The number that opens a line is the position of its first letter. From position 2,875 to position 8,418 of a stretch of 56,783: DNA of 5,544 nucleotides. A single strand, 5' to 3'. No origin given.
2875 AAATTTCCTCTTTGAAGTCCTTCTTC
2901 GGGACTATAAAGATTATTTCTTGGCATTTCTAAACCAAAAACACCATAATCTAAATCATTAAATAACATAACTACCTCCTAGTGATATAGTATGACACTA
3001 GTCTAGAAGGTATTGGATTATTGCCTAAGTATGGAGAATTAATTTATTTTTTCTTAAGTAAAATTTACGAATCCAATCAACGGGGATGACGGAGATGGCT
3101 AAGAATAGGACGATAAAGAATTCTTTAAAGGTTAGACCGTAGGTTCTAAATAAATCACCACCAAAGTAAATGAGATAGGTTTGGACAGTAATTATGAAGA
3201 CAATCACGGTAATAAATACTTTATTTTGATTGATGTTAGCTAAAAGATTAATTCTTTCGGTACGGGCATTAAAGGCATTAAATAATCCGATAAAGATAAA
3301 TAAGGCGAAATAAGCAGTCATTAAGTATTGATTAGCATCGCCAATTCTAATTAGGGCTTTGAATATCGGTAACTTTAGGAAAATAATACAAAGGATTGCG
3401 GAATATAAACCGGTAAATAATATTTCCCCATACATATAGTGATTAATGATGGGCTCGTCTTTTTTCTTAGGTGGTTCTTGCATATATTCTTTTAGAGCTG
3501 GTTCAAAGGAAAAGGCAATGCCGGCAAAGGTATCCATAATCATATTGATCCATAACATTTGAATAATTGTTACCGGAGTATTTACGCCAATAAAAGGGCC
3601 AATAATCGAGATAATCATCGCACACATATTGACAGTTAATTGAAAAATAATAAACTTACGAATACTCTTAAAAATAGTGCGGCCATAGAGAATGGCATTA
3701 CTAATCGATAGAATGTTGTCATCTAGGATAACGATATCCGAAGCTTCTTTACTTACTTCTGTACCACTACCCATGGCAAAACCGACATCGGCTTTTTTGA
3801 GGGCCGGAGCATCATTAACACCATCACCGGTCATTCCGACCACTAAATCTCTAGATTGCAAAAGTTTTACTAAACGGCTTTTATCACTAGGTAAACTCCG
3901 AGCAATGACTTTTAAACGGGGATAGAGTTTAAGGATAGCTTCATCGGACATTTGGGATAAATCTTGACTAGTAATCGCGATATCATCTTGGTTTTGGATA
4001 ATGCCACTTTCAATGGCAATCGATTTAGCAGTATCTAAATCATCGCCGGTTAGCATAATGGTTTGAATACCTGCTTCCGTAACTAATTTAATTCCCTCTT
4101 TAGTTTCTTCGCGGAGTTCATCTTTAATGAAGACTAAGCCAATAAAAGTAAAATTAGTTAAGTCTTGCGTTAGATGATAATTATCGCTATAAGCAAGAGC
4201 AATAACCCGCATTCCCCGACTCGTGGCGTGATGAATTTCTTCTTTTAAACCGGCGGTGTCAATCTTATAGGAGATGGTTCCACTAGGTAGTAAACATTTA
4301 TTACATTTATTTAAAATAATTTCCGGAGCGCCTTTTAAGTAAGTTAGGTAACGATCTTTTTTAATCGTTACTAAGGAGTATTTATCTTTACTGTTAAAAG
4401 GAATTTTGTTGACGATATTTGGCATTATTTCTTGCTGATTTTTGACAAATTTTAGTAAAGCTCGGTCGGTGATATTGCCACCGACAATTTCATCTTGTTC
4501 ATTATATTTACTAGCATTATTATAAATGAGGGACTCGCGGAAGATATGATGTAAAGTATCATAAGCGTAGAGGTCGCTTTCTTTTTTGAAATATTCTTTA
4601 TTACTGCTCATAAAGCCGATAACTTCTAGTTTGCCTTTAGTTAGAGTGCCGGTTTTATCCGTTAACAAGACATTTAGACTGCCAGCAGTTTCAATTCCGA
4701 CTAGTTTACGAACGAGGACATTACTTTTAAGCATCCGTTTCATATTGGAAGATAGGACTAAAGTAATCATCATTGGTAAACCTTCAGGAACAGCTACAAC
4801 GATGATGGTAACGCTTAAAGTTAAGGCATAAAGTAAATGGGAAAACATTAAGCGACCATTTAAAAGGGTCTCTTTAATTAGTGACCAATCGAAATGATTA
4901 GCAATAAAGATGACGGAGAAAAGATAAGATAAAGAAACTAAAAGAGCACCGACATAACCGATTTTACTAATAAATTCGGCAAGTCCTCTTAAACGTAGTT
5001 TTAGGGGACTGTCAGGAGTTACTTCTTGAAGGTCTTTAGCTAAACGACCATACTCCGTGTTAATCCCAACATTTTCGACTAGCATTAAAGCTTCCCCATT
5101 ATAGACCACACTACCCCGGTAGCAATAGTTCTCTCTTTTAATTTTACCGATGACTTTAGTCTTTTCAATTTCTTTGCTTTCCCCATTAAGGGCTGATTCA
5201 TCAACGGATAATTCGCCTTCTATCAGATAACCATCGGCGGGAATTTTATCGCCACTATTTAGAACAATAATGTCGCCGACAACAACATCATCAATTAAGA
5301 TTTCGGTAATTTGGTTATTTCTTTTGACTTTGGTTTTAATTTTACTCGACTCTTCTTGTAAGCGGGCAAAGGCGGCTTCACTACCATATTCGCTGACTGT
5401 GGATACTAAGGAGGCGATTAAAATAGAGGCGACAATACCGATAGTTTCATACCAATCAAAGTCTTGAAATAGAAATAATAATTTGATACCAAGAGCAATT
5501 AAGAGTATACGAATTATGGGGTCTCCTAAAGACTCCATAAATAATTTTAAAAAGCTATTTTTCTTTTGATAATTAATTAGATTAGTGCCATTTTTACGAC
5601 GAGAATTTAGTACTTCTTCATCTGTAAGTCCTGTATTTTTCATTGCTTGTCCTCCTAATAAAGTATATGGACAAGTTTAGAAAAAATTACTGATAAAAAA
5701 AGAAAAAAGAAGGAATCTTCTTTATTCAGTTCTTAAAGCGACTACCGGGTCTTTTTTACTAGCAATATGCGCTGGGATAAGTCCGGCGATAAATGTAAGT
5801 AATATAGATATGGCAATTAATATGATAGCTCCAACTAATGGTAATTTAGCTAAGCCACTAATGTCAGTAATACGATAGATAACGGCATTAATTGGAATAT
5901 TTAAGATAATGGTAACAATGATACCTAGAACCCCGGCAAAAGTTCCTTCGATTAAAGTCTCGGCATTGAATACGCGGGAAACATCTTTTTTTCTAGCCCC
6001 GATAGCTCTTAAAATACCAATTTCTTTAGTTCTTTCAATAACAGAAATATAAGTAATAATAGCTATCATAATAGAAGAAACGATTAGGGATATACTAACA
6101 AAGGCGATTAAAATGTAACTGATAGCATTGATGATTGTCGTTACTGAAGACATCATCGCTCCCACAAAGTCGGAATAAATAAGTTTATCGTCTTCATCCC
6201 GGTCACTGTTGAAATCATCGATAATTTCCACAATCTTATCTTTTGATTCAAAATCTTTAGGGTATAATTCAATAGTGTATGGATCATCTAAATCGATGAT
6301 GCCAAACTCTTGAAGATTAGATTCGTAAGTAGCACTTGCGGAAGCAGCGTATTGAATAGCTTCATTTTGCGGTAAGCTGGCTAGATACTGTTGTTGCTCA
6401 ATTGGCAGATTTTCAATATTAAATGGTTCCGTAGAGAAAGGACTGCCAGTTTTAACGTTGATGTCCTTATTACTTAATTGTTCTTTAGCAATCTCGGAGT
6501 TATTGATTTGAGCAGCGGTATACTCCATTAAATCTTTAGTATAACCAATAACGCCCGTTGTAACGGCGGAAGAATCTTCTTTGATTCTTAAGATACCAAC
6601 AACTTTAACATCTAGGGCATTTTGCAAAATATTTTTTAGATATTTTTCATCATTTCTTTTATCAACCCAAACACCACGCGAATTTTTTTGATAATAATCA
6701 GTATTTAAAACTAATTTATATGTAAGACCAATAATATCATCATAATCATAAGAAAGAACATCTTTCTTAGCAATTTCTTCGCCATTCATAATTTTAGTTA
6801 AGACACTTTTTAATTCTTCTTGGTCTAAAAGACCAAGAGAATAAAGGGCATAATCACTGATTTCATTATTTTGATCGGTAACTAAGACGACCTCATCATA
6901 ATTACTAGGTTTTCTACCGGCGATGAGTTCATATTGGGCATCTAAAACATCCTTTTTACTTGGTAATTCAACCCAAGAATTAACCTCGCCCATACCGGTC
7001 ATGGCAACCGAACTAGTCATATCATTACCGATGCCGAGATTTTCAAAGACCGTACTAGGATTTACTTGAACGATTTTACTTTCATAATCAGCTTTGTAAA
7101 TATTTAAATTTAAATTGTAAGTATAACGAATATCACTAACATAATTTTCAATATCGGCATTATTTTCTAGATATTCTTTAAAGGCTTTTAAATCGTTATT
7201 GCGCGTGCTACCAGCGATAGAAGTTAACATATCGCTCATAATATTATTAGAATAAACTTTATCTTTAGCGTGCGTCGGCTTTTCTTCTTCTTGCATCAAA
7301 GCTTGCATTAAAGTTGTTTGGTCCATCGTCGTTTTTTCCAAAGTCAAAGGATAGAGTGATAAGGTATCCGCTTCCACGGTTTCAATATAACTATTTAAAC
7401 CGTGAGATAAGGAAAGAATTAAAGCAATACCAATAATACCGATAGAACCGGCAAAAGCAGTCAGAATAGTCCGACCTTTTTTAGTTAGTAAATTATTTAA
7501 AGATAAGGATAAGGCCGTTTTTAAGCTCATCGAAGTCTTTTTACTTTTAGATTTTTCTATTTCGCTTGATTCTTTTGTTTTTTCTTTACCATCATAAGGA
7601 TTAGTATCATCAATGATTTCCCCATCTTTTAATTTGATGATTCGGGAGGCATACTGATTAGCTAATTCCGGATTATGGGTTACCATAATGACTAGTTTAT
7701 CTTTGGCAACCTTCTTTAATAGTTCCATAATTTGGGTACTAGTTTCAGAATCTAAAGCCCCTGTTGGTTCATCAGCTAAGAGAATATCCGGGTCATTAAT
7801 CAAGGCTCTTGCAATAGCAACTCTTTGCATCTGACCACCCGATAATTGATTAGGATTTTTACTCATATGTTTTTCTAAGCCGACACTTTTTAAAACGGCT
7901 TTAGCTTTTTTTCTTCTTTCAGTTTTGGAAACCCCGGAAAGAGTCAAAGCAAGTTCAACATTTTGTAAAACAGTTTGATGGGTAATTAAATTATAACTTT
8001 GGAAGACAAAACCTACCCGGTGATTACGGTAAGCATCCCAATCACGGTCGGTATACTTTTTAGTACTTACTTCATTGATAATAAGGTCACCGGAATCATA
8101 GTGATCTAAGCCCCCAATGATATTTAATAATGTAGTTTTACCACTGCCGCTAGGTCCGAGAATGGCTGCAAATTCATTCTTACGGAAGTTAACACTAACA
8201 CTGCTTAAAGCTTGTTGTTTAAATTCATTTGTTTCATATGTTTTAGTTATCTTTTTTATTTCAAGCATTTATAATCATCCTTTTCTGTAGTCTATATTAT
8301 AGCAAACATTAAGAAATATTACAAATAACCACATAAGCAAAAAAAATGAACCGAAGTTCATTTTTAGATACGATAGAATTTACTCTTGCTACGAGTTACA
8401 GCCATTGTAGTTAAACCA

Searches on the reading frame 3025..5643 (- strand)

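Call 76: search_protein_families(library=pfam, proteins=[window:3025-5643:-], max_evalue=0.00001)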
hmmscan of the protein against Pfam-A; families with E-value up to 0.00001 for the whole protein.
window:3025-5643:- (872 aa): 5 families
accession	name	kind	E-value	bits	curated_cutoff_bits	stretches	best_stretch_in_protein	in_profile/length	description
PF00122.25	E1-E2_ATPase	-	1.2e-38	132.9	28.1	1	100-306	3-180/181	E1-E2 ATPase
PF00689.26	Cation_ATPase_C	-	1.7e-38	132.6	27.3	1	689-861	2-174/175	Cation transporting ATPase, C-terminus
PF00702.32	Hydrolase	-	1.1e-14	55.8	26.4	1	325-619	3-191/191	haloacid dehalogenase-like hydrolase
PF13246.12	Cation_ATPase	-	7.3e-12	45.6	21.7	1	380-449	12-90/91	Cation transport ATPase (P-type)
PF00690.31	Cation_ATPase_N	-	1.8e-09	37.5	20.4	1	4-53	19-68/69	Cation transporter/ATPase, N-terminus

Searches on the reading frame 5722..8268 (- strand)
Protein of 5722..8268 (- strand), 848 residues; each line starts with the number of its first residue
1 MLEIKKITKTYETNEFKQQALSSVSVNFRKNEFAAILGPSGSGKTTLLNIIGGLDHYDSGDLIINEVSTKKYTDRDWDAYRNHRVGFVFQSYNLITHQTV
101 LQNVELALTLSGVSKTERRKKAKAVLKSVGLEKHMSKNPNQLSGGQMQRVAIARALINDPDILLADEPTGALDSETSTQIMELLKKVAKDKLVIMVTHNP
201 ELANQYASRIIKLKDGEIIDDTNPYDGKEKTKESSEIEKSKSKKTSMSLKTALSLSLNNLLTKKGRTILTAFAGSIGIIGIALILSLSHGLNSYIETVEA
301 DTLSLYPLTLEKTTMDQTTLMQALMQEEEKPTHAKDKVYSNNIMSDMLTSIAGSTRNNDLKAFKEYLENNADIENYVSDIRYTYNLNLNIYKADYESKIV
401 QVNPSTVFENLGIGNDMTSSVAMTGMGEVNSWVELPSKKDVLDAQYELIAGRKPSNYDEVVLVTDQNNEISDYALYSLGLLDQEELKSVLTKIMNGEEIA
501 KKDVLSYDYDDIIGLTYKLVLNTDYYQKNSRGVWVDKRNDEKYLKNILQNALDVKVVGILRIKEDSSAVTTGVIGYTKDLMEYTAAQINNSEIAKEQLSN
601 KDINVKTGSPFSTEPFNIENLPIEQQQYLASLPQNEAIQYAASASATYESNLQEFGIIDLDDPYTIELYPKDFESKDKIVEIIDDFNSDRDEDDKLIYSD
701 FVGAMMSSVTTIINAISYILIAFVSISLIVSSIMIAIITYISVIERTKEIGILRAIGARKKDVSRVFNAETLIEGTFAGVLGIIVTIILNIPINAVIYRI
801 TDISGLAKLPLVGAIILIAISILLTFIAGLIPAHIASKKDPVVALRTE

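Call 76: search_protein_families(library=pfam, proteins=[window:5722-8268:-], max_evalue=0.00001)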
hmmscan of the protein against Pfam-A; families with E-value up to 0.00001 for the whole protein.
window:5722-8268:- (848 aa): 4 families
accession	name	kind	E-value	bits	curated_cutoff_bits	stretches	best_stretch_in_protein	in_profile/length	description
PF00005.33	ABC_tran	-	9.4e-33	114.2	25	1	21-169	1-136/137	ABC transporter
PF02687.27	FtsX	-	8.7e-16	58.5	25.5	1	722-841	2-120/120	FtsX-like permease C-terminal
PF02463.25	SMC_N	-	1.8e-08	34.5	40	1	12-212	6-210/220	RecF/RecN/SMC N terminal domain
PF13304.12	AAA_21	-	5e-07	30.5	27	0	33-54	1-22/304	AAA domain, putative AbiEii toxin, Type IV TA system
